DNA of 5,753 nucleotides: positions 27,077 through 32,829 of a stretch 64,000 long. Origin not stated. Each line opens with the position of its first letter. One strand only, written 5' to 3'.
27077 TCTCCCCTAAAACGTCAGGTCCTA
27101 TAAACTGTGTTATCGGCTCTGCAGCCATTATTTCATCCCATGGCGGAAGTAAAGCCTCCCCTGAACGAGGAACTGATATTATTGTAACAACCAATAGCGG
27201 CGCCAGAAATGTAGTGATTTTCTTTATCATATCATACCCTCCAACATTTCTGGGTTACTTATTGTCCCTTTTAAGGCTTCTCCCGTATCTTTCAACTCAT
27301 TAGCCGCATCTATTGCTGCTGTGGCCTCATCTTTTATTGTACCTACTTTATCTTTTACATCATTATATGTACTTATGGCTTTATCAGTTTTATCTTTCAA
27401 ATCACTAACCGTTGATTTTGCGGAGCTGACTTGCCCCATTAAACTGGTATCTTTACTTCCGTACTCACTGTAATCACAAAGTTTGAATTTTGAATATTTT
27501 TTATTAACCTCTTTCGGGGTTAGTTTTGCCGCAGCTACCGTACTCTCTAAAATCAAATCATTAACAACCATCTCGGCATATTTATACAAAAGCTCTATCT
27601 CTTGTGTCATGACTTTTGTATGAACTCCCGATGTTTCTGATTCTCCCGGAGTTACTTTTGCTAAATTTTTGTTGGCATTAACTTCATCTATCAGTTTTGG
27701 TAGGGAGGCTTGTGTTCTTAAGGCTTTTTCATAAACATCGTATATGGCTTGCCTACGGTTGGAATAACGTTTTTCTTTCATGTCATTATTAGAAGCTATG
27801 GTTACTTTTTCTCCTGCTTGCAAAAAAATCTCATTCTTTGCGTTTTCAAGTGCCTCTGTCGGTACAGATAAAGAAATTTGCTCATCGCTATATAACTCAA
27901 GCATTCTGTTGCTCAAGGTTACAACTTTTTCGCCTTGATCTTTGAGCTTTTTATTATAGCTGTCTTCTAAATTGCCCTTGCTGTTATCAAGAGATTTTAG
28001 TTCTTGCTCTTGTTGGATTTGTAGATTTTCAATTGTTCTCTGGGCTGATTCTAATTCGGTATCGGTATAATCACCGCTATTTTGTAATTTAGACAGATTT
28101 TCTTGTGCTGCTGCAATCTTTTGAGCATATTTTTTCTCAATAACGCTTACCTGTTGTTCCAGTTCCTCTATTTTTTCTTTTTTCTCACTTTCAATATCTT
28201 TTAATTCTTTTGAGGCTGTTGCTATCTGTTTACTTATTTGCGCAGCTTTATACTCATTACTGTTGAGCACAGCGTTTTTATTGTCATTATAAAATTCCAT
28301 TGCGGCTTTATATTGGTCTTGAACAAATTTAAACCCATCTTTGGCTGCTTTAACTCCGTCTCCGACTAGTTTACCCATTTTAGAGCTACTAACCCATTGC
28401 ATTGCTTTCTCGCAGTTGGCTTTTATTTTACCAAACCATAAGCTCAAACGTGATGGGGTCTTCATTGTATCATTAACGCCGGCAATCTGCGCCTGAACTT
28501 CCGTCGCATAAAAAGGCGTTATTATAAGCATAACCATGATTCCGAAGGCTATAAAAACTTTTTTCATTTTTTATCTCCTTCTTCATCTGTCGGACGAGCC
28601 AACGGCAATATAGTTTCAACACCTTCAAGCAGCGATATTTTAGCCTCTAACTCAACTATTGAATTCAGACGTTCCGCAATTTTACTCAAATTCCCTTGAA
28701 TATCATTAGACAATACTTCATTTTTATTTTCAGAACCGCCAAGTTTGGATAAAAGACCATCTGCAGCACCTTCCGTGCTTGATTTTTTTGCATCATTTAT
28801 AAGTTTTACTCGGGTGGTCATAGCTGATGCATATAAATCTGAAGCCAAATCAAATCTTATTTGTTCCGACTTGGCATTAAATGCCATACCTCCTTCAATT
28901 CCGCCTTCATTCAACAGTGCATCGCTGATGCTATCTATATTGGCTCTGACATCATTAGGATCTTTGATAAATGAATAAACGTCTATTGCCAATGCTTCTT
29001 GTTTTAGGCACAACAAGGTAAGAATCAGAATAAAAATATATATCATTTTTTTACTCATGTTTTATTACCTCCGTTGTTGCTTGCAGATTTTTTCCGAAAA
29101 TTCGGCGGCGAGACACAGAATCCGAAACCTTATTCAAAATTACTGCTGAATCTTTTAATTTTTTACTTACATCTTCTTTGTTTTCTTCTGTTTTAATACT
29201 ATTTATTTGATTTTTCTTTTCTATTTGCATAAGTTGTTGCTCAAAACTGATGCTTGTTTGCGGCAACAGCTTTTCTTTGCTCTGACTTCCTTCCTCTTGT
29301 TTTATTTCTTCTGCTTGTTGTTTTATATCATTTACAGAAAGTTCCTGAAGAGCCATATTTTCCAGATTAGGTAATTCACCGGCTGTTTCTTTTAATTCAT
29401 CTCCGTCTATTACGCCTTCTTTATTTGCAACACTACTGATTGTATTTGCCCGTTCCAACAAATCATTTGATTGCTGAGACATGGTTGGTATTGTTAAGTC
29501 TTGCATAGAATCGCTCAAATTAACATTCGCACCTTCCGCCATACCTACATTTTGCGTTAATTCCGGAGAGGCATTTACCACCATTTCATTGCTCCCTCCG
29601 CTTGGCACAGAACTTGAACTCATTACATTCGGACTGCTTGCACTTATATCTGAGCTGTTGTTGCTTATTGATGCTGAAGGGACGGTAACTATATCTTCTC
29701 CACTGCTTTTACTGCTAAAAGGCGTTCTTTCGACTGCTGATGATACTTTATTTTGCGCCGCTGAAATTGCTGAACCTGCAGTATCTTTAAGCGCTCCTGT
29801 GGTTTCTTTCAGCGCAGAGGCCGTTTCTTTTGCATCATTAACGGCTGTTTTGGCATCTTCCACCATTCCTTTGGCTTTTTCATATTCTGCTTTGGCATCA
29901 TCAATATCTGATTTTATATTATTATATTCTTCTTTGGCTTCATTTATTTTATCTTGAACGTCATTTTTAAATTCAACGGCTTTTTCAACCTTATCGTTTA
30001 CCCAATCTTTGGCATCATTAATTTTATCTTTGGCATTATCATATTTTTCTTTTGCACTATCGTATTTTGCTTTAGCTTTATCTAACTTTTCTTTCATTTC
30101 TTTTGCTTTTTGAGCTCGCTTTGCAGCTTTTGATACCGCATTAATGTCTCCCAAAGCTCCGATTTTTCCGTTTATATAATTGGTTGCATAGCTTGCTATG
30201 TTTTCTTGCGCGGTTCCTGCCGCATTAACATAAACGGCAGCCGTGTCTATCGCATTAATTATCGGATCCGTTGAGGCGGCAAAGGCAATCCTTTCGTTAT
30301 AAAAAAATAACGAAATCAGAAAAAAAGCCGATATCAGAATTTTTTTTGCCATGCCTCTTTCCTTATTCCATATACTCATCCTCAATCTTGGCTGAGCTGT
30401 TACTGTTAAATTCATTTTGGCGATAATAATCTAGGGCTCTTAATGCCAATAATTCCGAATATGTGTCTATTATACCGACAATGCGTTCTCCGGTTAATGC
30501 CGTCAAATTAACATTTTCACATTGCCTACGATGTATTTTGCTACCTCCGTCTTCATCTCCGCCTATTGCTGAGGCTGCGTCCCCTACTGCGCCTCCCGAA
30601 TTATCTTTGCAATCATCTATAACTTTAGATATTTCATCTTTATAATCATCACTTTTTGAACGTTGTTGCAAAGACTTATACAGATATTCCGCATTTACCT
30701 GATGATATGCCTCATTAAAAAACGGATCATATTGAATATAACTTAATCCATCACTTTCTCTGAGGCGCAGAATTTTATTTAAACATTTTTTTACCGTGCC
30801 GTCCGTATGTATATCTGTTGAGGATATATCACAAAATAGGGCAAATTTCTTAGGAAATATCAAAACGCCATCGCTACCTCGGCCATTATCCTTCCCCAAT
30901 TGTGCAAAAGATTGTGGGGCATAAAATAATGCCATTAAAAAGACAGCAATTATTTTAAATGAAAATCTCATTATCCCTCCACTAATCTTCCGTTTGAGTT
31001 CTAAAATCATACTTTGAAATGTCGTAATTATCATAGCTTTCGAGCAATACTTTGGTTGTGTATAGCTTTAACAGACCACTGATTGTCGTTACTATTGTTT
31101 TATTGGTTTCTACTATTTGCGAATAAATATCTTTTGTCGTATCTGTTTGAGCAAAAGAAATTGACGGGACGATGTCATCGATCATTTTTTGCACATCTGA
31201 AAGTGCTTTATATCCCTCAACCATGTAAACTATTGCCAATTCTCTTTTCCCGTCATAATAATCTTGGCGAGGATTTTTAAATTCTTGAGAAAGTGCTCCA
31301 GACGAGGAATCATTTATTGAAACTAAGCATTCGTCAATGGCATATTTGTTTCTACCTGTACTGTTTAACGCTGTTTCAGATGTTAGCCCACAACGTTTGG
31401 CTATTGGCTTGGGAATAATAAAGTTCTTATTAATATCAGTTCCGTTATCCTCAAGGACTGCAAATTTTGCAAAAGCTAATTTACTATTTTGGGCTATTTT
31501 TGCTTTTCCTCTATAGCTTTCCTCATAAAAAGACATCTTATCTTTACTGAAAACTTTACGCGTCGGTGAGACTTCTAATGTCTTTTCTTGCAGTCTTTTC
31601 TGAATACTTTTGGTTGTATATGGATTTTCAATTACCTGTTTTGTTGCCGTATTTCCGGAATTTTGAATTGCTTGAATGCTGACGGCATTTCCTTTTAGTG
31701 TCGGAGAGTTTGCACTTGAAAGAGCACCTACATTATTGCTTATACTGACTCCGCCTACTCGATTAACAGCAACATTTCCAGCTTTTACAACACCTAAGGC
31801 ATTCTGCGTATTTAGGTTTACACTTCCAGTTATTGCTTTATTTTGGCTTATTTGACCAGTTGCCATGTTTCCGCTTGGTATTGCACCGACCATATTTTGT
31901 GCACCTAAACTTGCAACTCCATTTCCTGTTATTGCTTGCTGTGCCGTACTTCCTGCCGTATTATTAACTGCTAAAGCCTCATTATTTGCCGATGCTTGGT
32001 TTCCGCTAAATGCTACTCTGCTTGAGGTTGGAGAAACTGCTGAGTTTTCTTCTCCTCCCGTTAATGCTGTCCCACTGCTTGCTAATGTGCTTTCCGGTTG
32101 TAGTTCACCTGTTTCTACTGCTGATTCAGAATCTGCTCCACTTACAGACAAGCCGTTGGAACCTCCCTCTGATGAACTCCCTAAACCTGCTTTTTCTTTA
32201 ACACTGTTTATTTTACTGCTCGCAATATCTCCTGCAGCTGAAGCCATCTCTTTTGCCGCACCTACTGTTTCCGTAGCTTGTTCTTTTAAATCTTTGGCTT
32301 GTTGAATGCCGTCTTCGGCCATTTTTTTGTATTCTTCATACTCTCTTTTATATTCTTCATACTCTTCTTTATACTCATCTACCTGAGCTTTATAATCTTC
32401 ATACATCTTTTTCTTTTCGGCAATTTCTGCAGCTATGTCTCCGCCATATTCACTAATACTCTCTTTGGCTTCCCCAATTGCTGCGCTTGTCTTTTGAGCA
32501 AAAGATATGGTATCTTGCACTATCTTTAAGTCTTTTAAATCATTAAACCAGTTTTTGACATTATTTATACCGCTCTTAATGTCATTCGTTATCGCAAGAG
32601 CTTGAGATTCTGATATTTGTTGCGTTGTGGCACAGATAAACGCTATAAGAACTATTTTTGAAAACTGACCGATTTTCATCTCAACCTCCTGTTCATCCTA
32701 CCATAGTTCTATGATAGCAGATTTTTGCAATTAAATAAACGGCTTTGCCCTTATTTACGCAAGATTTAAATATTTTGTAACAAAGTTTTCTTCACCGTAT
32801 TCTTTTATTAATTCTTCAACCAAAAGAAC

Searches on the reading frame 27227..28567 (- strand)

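Call 8: search_protein_families(library=pfam, proteins=[window:27227-28567:-], max_evalue=0.01)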
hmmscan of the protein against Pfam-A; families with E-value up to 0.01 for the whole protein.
window:27227-28567:- (446 aa): 2 families
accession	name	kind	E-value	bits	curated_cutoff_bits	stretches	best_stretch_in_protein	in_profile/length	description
PF20667.3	Sec10_N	-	0.00036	21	27.4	1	116-204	9-93/118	Exocyst complex component Sec10, N-terminal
PF09787.14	Golgin_A5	-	0.0018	18.3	31.7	1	105-269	60-231/305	Golgin subfamily A member 5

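Call 59: search_protein_families(library=ncbifam, proteins=[window:27227-28567:-], max_evalue=0.01)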
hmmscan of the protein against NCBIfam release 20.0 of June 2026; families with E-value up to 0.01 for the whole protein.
window:27227-28567:- (446 aa): 0 families

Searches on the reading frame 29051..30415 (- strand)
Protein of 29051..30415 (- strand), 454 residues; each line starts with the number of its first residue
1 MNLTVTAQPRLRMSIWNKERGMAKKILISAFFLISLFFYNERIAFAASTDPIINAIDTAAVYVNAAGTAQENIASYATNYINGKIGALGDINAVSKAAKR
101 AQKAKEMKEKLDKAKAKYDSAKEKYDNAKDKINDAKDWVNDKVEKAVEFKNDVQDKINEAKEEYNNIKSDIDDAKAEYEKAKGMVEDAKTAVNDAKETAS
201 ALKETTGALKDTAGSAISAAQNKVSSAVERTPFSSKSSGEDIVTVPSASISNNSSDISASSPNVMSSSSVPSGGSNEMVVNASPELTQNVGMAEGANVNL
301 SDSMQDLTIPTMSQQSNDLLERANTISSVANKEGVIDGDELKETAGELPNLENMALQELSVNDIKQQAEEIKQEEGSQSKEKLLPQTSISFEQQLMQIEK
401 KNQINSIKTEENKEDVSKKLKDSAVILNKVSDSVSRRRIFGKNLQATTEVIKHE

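Call 6: search_protein_families(library=pfam, proteins=[window:29051-30415:-], max_evalue=0.1)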
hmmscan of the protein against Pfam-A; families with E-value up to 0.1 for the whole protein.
window:29051-30415:- (454 aa): 8 families
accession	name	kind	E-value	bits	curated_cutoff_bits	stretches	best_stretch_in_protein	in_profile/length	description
PF10498.14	IFT57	-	0.00086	18.8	40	1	102-199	229-326/360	Intra-flagellar transport protein 57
PF06785.16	UPF0242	-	0.0037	17.8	33.5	1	99-195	87-183/194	Uncharacterised protein family (UPF0242) N-terminus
PF24211.1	DUF7432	-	0.0047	17.7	27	1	97-141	63-106/120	Family of unknown function (DUF7432)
PF04048.20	Sec8_N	-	0.011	16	26.8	1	134-207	47-117/142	Exocyst complex component Sec8 N-terminal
PF11839.13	Alanine_zipper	-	0.021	15.5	23.1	1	152-201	5-54/69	Alanine-zipper, major outer membrane lipoprotein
PF07889.17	DUF1664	-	0.026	15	34.6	1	105-177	37-109/124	Protein of unknown function (DUF1664)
PF16515.11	HIP1_clath_bdg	-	0.05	14.4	28.8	1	128-203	21-93/99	Clathrin-binding domain of Huntingtin-interacting protein 1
PF05276.19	SH3BP5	-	0.055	13.7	25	1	159-231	65-135/231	SH3 domain-binding protein 5 (SH3BP5)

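Call 59: search_protein_families(library=ncbifam, proteins=[window:29051-30415:-], max_evalue=0.01)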
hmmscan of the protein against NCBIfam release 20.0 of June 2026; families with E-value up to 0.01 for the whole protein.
window:29051-30415:- (454 aa): 4 families
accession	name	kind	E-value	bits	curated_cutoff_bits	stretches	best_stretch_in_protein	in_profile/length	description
NF045487.1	ASRP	equivalog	2.2e-06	26.6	300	1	99-227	352-487/593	archaea-specific SMC-related protein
TIGR02169.1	SMC_prok_A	equivalog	8.1e-06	23.8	729.4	1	96-215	817-936/1165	chromosome segregation protein SMC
TIGR02168.1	SMC_prok_B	equivalog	1.8e-05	22.7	567.35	1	97-213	300-416/1181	chromosome segregation protein SMC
NF002939.0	PRK03598.1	equivalog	0.0065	15.7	393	1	93-201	99-211/332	secretion protein HlyD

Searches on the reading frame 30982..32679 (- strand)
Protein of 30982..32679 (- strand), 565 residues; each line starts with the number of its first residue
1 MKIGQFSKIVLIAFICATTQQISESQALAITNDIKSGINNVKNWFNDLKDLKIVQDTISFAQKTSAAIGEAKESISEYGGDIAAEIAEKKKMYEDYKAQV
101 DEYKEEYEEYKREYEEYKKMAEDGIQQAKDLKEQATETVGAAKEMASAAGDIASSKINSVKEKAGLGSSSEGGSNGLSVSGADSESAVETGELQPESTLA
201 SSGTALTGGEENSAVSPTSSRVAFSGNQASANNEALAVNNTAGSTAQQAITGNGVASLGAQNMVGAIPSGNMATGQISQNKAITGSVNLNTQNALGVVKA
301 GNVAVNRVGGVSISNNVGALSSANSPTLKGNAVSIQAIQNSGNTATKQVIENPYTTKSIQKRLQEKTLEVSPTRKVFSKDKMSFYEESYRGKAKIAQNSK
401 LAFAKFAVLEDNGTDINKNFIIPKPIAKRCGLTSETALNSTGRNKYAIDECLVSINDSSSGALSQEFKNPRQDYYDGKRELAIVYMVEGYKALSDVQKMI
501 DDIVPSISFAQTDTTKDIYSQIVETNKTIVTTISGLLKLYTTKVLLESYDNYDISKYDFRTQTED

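Call 6: search_protein_families(library=pfam, proteins=[window:30982-32679:-], max_evalue=0.1)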
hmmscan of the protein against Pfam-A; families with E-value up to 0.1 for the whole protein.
window:30982-32679:- (565 aa): 6 families
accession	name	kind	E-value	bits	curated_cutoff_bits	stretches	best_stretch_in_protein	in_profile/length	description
PF06810.17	Phage_scaffold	-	0.002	18.5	35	1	68-156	9-94/170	Phage capsid assembly scaffolding protein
PF06008.19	Laminin_I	-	0.0071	16.5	34.6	1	74-164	16-105/259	Laminin Domain I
PF05335.18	DUF745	-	0.0076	16.4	33.3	1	49-132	97-180/183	Protein of unknown function (DUF745)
PF16566.10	CREPT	-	0.013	16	29.3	1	33-133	19-118/147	Cell-cycle alteration and expression-elevated protein in tumour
PF21725.3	T7SS_signal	-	0.015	15.6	27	1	59-164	140-237/241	Putative T7SS secretion signal domain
PF24423.1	OVT1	-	0.079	13.8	30.9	1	91-140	36-85/100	Major antigen, helical domain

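Call 59: search_protein_families(library=ncbifam, proteins=[window:30982-32679:-], max_evalue=0.01)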
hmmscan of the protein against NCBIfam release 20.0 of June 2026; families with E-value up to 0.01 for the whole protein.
window:30982-32679:- (565 aa): 1 family
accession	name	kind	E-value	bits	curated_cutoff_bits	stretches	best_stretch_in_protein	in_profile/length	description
TIGR01843.1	type_I_hlyD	subfamily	0.0035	16.4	208.65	1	60-156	126-222/422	HlyD family type I secretion periplasmic adaptor subunit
